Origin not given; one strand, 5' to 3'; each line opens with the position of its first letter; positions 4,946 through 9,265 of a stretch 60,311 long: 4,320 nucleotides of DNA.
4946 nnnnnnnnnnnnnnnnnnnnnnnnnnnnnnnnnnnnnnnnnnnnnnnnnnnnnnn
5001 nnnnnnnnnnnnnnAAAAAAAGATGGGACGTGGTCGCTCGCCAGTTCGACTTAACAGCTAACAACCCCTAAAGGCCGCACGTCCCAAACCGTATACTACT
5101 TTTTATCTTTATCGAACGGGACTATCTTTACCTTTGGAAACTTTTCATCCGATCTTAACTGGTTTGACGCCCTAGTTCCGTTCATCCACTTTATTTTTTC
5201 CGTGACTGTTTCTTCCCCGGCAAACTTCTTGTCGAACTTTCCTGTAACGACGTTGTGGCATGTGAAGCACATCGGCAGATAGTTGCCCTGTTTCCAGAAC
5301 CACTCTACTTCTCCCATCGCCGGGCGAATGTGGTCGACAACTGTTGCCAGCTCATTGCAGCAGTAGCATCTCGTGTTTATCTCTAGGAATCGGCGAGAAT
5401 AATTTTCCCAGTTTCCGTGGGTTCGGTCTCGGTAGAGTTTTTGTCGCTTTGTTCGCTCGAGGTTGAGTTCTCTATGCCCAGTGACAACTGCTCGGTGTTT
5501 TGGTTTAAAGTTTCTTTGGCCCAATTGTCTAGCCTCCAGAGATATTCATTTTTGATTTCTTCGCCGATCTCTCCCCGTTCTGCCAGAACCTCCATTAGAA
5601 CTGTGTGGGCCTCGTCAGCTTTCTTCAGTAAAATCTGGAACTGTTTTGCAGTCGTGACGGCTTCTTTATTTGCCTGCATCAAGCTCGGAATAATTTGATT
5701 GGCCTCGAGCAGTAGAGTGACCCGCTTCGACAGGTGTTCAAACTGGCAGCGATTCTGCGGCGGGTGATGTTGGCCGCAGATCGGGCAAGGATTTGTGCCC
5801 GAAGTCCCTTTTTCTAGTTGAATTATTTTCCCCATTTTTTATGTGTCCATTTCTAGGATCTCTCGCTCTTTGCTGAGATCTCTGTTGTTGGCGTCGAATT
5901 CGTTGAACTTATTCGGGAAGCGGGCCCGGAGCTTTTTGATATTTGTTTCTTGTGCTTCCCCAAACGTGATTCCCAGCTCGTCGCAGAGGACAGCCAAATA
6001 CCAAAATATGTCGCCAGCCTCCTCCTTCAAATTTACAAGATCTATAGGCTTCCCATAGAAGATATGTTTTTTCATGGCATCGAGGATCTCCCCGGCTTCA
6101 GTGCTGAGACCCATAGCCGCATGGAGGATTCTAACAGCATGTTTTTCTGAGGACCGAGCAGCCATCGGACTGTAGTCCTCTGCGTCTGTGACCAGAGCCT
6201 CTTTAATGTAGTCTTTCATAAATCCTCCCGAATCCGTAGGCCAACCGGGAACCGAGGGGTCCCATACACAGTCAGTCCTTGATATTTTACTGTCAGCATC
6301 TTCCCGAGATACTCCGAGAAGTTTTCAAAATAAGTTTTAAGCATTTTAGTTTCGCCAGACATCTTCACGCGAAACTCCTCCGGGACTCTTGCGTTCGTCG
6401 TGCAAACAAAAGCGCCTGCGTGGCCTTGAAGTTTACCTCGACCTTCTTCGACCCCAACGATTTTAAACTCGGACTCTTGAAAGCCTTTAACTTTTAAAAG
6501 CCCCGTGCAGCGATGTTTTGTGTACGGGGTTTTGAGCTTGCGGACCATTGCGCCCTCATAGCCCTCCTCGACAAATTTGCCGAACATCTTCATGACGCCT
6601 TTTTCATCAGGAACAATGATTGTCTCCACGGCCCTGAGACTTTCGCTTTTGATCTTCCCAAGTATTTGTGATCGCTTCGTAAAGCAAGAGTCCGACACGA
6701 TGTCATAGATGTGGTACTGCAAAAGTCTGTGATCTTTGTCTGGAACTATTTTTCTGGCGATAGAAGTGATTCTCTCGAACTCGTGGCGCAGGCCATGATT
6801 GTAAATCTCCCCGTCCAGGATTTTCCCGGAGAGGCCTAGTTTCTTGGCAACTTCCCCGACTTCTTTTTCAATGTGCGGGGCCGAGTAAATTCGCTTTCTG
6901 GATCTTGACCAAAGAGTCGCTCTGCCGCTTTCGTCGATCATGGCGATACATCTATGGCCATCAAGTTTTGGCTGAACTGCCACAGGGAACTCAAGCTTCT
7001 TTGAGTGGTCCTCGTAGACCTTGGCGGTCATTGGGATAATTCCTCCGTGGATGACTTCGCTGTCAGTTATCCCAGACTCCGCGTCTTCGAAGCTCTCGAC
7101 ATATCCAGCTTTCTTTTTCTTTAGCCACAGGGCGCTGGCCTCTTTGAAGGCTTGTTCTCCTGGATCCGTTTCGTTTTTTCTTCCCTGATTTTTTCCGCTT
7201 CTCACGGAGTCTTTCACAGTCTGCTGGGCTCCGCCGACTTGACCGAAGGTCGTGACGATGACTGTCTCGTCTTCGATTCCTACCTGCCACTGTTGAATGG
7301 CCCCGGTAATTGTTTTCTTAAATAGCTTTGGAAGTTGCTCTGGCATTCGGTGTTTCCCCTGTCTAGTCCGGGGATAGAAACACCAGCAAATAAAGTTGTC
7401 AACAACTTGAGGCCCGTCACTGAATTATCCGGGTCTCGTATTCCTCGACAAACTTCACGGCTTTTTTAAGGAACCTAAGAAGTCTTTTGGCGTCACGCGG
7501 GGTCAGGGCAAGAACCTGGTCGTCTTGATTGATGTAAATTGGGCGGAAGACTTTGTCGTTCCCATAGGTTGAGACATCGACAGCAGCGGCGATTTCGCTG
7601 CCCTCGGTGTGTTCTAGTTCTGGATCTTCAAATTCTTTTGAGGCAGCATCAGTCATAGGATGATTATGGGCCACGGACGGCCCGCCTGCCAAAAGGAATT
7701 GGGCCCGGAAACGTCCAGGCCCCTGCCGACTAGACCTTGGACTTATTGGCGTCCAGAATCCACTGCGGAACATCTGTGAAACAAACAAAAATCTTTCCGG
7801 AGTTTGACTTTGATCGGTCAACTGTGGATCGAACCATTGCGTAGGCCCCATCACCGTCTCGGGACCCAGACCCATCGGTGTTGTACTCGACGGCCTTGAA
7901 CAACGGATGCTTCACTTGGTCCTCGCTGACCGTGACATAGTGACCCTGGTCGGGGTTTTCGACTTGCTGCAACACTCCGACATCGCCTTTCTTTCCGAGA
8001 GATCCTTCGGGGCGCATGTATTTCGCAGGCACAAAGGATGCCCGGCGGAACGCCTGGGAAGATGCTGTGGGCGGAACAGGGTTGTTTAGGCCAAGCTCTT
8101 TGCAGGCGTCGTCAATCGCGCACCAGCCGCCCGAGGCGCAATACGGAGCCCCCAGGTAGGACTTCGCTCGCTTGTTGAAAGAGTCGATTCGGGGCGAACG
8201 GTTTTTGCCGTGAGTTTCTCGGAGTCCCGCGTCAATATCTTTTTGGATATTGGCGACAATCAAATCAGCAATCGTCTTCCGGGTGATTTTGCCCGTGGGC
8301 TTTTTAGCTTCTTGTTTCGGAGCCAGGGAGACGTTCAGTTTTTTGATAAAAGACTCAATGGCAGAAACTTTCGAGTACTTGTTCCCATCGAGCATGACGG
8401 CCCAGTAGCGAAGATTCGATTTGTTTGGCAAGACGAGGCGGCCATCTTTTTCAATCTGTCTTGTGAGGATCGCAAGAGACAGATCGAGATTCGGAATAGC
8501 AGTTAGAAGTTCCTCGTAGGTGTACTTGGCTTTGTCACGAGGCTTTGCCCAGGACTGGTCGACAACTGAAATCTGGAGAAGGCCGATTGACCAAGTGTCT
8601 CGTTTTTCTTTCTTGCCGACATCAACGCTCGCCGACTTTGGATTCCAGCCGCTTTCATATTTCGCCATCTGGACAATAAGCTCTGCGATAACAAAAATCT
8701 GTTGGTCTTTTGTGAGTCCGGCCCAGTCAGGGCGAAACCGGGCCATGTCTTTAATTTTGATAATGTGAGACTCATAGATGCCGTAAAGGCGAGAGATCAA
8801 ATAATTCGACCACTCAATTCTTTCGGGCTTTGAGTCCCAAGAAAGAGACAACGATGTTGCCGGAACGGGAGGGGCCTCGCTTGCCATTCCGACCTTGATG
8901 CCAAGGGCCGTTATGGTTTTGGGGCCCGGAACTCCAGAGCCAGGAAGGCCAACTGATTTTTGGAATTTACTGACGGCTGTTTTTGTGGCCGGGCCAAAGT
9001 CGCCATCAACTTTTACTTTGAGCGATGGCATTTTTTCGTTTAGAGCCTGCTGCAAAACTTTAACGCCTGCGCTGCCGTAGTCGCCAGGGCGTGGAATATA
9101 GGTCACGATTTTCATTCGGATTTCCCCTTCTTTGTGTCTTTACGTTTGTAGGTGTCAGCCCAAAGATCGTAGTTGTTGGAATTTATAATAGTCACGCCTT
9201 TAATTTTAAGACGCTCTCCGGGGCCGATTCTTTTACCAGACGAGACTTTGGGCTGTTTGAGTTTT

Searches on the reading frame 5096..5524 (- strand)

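Call 11: search_protein_families(library=pfam, proteins=[window:5096-5524:-], max_evalue=0.01)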
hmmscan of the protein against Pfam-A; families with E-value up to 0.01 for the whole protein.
window:5096-5524:- (142 aa): 0 families

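Call 12: search_protein_families(library=phrogs, proteins=[window:5096-5524:-], max_evalue=0.01)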
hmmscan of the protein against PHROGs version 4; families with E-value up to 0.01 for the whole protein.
window:5096-5524:- (142 aa): 8 families
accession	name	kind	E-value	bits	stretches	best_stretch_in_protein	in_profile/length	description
phrog_2323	-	DNA, RNA and nucleotide metabolism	1.6e-12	48.4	1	27-103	12-93/113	HNH endonuclease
phrog_144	-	DNA, RNA and nucleotide metabolism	5e-12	46.8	1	8-122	42-164/175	HNH endonuclease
phrog_589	-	DNA, RNA and nucleotide metabolism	1.7e-10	42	1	21-115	60-160/179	HNH endonuclease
phrog_5956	-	DNA, RNA and nucleotide metabolism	5.5e-08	33.6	1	32-112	38-126/138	HNH endonuclease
phrog_119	-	DNA, RNA and nucleotide metabolism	2e-06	27.9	1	24-122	176-287/443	HNH endonuclease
phrog_4581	-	head and packaging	1.6e-05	25.5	1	18-102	31-117/395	terminase small subunit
phrog_333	-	DNA, RNA and nucleotide metabolism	0.0018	19.5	1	32-91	14-76/138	HNH endonuclease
phrog_25061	-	DNA, RNA and nucleotide metabolism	0.0062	18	1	49-105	139-196/219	HNH endonuclease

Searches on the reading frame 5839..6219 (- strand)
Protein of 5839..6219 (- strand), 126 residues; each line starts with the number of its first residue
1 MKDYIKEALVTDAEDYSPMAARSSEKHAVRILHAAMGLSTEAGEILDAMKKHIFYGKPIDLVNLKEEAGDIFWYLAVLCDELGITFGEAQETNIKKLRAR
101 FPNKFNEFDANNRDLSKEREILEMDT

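Call 11: search_protein_families(library=pfam, proteins=[window:5839-6219:-], max_evalue=0.01)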
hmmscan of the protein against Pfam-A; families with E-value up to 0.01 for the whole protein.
window:5839-6219:- (126 aa): 3 families
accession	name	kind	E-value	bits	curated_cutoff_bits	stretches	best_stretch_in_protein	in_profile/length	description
PF03819.22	MazG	-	1.9e-09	38.1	22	1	37-105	9-74/74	MazG nucleotide pyrophosphohydrolase domain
PF01503.22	PRA-PH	-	0.00028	21.7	21.3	1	38-88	34-77/86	Phosphoribosyl-ATP pyrophosphohydrolase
PF12643.12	MazG-like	-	0.0096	16.6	27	0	61-98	31-68/85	MazG-like family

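Call 12: search_protein_families(library=phrogs, proteins=[window:5839-6219:-], max_evalue=0.01)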
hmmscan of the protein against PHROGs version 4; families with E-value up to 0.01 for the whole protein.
window:5839-6219:- (126 aa): 5 families
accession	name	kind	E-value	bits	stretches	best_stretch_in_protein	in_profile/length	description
phrog_229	-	other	3.7e-47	162.7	1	12-124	249-369/533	MazG-like pyrophosphatase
phrog_16522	-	other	4.6e-15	56.7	2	42-123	89-171/296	MazG-like pyrophosphatase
phrog_37613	-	other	1.6e-14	54.8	1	21-119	283-382/394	MazG-like pyrophosphatase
phrog_22758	-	other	7.1e-13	49.7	1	30-114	129-217/221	MazG-like pyrophosphatase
phrog_4856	-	other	0.0019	18.9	1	23-120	79-181/195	nucleoside triphosphate pyrophosphohydrolase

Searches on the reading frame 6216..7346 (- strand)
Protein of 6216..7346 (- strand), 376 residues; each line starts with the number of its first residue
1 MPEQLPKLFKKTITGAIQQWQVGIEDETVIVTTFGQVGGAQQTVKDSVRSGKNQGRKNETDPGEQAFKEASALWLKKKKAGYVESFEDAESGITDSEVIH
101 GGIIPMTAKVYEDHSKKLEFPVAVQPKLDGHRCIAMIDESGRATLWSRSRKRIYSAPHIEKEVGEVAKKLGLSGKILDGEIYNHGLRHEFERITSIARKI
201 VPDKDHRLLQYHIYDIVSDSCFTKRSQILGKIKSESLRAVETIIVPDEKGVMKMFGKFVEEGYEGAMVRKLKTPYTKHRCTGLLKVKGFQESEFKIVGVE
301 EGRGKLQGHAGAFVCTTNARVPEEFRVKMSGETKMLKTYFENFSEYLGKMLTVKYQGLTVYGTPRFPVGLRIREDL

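Call 11: search_protein_families(library=pfam, proteins=[window:6216-7346:-], max_evalue=0.01)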
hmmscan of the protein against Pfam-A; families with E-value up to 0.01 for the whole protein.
window:6216-7346:- (376 aa): 2 families
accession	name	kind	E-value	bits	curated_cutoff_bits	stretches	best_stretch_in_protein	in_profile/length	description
PF01068.26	DNA_ligase_A_M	-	6.2e-16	59.1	26.2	1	105-287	1-204/204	ATP dependent DNA ligase domain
PF14743.12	DNA_ligase_OB_2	-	7e-13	48.8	28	1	301-373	1-66/66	DNA ligase OB-like domain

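Call 12: search_protein_families(library=phrogs, proteins=[window:6216-7346:-], max_evalue=0.01)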
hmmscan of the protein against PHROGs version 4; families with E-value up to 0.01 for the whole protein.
window:6216-7346:- (376 aa): 1 family
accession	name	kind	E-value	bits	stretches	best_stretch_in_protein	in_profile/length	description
phrog_114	-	DNA, RNA and nucleotide metabolism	8e-77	260.2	1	25-375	139-500/634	ATP-dependent DNA ligase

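Call 15: find_related_loci(query=window:6216-7346:-, collection=viral_contigs, flank=10000)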
Query window:6216-7346:- (376 aa) in viral_contigs; peptide patterns used: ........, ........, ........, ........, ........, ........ (x = any residue, [..] = any of these).
20 stretches matched a pattern; 13 encode a relative of the query (tblastn E <= 1e-3); 13 distinct loci.
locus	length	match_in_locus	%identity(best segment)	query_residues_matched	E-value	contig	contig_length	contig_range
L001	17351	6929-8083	47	5-374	1e-98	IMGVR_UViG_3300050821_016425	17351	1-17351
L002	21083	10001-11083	36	4-368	2e-58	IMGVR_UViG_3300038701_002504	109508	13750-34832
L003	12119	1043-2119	35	4-373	3e-58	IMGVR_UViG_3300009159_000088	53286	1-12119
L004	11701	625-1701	35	4-373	4e-57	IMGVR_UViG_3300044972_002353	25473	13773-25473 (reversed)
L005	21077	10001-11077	35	4-373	2e-55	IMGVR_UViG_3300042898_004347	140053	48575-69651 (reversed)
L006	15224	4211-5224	35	23-375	4e-48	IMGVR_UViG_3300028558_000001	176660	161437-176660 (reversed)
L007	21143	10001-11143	46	5-374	1e-99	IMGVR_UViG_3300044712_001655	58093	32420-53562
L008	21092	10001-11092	36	8-370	2e-44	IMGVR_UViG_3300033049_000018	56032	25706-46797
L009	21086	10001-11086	33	4-374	5e-44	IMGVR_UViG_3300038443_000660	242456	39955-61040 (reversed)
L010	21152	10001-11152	32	35-374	5e-39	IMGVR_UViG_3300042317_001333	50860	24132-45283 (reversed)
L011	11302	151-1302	32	35-374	5e-39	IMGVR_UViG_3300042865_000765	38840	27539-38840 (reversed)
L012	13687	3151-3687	34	117-299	1e-18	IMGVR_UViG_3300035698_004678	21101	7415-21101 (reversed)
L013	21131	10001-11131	32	35-374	4e-37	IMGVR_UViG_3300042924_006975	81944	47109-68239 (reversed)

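Call 23: find_homologous_proteins(query=window:6216-7346:-, max_evalue=1e-60)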
Query window:6216-7346:- (376 aa): 1999 proteins with E <= 1e-60 among 8000 candidates; the best 120 are listed.
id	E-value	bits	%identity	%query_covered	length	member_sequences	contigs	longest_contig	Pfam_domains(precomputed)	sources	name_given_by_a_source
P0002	2.0e-249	845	100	100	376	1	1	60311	PF14743.13,PF01068.27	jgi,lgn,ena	-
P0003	3.3e-126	439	57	99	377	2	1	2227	PF14743.13,PF01068.27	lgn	-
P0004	1.4e-125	437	56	99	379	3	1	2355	PF14743.13,PF01068.27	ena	-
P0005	1.3e-124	434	57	99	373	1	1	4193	PF14743.13,PF01068.27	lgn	-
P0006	2.9e-124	433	55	99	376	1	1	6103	PF14743.13,PF01068.27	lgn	-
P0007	3.5e-123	429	56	99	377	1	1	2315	PF14743.13,PF01068.27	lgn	-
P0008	3.6e-123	429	58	99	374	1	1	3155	PF14743.13,PF01068.27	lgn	-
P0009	9.0e-122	425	55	100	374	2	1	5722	PF14743.13,PF01068.27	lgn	-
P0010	1.7e-121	424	55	99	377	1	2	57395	PF14743.13,PF01068.27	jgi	-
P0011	3.0e-120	420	55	99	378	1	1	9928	PF14743.13,PF01068.27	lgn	-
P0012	1.4e-119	417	54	98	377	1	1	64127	PF14743.13,PF01068.27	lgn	-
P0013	8.9e-119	415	56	99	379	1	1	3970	PF14743.13,PF01068.27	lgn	-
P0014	1.0e-117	411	55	99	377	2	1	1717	PF14743.13,PF01068.27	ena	-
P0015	7.7e-117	408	54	99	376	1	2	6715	PF14743.13,PF01068.27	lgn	-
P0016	7.8e-117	408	53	98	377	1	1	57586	PF14743.13,PF01068.27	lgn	-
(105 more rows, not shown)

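Call 24: find_encoding_contigs(protein=P0010, flank=10000, max_places=2)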
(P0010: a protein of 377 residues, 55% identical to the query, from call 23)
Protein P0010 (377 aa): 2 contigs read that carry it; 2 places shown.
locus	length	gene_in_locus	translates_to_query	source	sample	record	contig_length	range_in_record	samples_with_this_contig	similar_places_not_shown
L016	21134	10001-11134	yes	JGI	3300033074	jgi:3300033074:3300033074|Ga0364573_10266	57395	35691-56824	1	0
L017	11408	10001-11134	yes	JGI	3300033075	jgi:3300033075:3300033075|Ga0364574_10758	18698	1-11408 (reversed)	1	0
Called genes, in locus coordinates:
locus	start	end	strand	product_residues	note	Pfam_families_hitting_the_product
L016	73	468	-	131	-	-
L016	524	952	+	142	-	-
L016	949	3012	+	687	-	PF00476:DNA_pol_A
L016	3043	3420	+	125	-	-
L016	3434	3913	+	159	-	-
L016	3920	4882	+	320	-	PF12684:DUF3799 (weak)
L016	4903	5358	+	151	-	-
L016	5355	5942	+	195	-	-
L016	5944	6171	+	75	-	-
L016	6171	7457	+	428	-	PF00176:SNF2-rel_dom, PF00271:Helicase_C (weak)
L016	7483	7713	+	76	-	-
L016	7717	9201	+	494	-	PF01471:PG_binding_1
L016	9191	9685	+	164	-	PF02945:Endonuclease_7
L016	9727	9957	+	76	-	-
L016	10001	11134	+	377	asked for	PF01068:DNA_ligase_A_M, PF14743:DNA_ligase_OB_2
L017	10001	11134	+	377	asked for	PF01068:DNA_ligase_A_M, PF14743:DNA_ligase_OB_2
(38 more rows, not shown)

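Call 25: find_encoding_contigs(protein=P0012, flank=10000, max_places=2)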
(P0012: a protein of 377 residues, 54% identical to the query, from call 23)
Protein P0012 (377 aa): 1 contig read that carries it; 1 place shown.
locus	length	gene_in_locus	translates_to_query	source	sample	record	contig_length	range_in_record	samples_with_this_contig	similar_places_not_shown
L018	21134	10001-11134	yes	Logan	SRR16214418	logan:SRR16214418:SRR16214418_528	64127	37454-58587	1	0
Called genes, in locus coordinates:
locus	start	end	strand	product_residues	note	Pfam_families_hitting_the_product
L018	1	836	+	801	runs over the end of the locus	PF25384:Alsin_RLD (faint), PF25390:WD40_RLD, PF13540:RCC1_2 (weak), PF00415:RCC1 (weak), PF25390:WD40_RLD, PF00415:RCC1 (weak), PF13540:RCC1_2 (weak), PF00415:RCC1 (weak)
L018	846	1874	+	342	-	PF01075:Glyco_transf_9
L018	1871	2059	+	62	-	-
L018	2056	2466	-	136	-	-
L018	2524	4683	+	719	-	PF00476:DNA_pol_A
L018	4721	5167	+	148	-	-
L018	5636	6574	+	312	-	PF12684:DUF3799 (faint)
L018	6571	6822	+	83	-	-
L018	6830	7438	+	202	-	-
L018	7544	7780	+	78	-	-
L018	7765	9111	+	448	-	PF00176:SNF2-rel_dom, PF00271:Helicase_C (weak)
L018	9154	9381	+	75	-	-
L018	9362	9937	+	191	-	-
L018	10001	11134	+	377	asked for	PF01068:DNA_ligase_A_M, PF14743:DNA_ligase_OB_2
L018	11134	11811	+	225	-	PF02945:Endonuclease_7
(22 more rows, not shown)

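Call 26: find_encoding_contigs(protein=P0016, flank=10000, max_places=2)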
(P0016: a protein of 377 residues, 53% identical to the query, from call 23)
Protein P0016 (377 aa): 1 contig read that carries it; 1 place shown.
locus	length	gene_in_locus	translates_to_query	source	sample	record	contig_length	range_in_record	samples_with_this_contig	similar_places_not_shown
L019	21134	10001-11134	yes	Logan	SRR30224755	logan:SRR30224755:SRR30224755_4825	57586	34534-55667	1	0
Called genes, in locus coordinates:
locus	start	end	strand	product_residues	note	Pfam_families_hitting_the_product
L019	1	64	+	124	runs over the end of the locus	-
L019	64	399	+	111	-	-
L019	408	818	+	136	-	-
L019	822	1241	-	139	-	-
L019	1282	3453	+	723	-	PF00476:DNA_pol_A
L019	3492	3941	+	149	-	-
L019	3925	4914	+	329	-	PF12684:DUF3799 (weak)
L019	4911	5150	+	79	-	-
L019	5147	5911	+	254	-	-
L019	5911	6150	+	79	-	-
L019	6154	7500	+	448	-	PF00176:SNF2-rel_dom, PF00271:Helicase_C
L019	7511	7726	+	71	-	-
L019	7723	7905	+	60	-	-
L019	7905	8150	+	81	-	-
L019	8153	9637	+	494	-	-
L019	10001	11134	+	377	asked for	PF01068:DNA_ligase_A_M, PF14743:DNA_ligase_OB_2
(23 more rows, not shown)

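Call 52: search_dna_similar(query=P0002, collection=phages, mode=protein, max_rows=10, max_evalue=0.001)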
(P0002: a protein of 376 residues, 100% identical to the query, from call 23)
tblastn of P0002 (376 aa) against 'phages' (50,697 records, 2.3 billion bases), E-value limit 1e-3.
Records with a match: 1678; places in all: 1682; records where one place covers at least 80% of the query: 987.
Best place of each record, by identity: <60% 1678.
By first word of the organism name: Escherichia 520; Pseudomonas 300; Salmonella 111; Vibrio 65; Bacillus 61; Erwinia 59; Shigella 45; Campylobacter 40; Klebsiella 40; Enterobacteria 31; and 70 more.
By host as written in the record: Escherichia coli 192; - 180; Pseudomonas aeruginosa 90; Escherichia coli K-12 MG1655 59; Pseudomonas aeruginosa PAO1 35; Campylobacter jejuni 28; Erwinia amylovora 27; Escherichia coli O157:H7 25; and 437 more.
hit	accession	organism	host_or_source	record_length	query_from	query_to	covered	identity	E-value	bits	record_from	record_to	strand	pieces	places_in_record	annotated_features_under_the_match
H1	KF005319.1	Alteromonas phage vB_AmaP_AD45-P4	Alteromonas macleodii str. 'Balearic ...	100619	3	376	99%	35.5%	4e-47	177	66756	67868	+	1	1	putative DNA ligase | hypothetical protein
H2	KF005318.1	Alteromonas phage vB_AmaP_AD45-P3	Alteromonas macleodii str. 'Balearic ...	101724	3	376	99%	35.5%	4e-47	177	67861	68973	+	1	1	putative DNA ligase | hypothetical protein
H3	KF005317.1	Alteromonas phage vB_AmaP_AD45-P1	Alteromonas macleodii str. 'Balearic ...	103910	3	376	99%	35.5%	4e-47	177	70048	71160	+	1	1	putative DNA ligase | hypothetical protein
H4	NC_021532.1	Alteromonas phage vB_AmaP_AD45-P1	Alteromonas macleodii str. 'Balearic ...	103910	3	376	99%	35.5%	4e-47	177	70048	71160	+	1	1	ATP-dependent DNA ligase | hypothetical protein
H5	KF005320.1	Alteromonas phage vB_AmaP_AD45-P2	Alteromonas macleodii str. 'Balearic ...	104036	3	376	99%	35.5%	4e-47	177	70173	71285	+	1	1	putative DNA ligase | hypothetical protein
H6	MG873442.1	Salmonella phage SE131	Salmonella enterica subsp. enterica ...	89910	5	374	98%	35.1%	1e-48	182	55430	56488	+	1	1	DNA ligase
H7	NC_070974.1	Salmonella phage SE131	Salmonella enterica subsp. enterica ...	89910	5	374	98%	35.1%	1e-48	182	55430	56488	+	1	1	DNA ligase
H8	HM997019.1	Salmonella phage 7-11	Salmonella enterica subsp. enterica ...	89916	5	374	98%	34.8%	2e-47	178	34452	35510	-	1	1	ATP-dependent DNA ligase | promoter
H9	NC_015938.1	Salmonella phage 7-11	Salmonella enterica subsp. enterica ...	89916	5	374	98%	34.8%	2e-47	178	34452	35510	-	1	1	ATP-dependent DNA ligase | promoter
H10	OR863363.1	Salmonella phage SeKF_80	Wastewater effluent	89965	5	374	98%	34.8%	2e-46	175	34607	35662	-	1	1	ATP-dependent DNA ligase | hypothetical protein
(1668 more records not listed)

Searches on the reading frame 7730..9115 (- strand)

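Call 11: search_protein_families(library=pfam, proteins=[window:7730-9115:-], max_evalue=0.01)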
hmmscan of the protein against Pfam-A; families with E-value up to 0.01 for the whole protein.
window:7730-9115:- (461 aa): 3 families
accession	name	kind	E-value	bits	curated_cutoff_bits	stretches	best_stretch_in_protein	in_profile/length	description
PF01471.23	PG_binding_1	-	4.2e-13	49.7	23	1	16-71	3-57/57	Putative peptidoglycan binding domain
PF09374.15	PG_binding_3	-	0.0002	22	24.6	1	17-49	2-32/76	Predicted Peptidoglycan domain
PF01464.25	SLT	-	0.00084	19.3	21.3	1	144-223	14-82/117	Transglycosylase SLT domain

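Call 12: search_protein_families(library=phrogs, proteins=[window:7730-9115:-], max_evalue=0.01)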
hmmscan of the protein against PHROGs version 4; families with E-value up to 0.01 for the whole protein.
window:7730-9115:- (461 aa): 11 families
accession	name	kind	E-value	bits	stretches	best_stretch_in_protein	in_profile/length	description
phrog_2649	-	lysis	1.6e-10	42.3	1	5-72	172-236/261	endolysin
phrog_1224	-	head and packaging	5.7e-10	40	1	16-72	11-65/438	endolysin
phrog_6707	-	lysis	7.4e-09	35.9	1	17-88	187-258/311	endolysin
phrog_1493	-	lysis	9e-09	36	1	18-72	250-306/394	endolysin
phrog_17214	-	lysis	5.4e-06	27.3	1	17-75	253-316/322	endolysin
phrog_16428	-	lysis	5.9e-06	26.2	1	19-71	464-518/520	endolysin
phrog_23582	-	unknown function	3.1e-05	24.2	1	11-81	254-314/565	-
phrog_1512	-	lysis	6.4e-05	24.1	1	18-75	186-246/314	endolysin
phrog_9589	-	lysis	9.7e-05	23.4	0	15-77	209-277/281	endolysin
phrog_880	-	lysis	0.0012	19.2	1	18-73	376-433/435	endolysin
phrog_23452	-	unknown function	0.0071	17.5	0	32-63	82-113/135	-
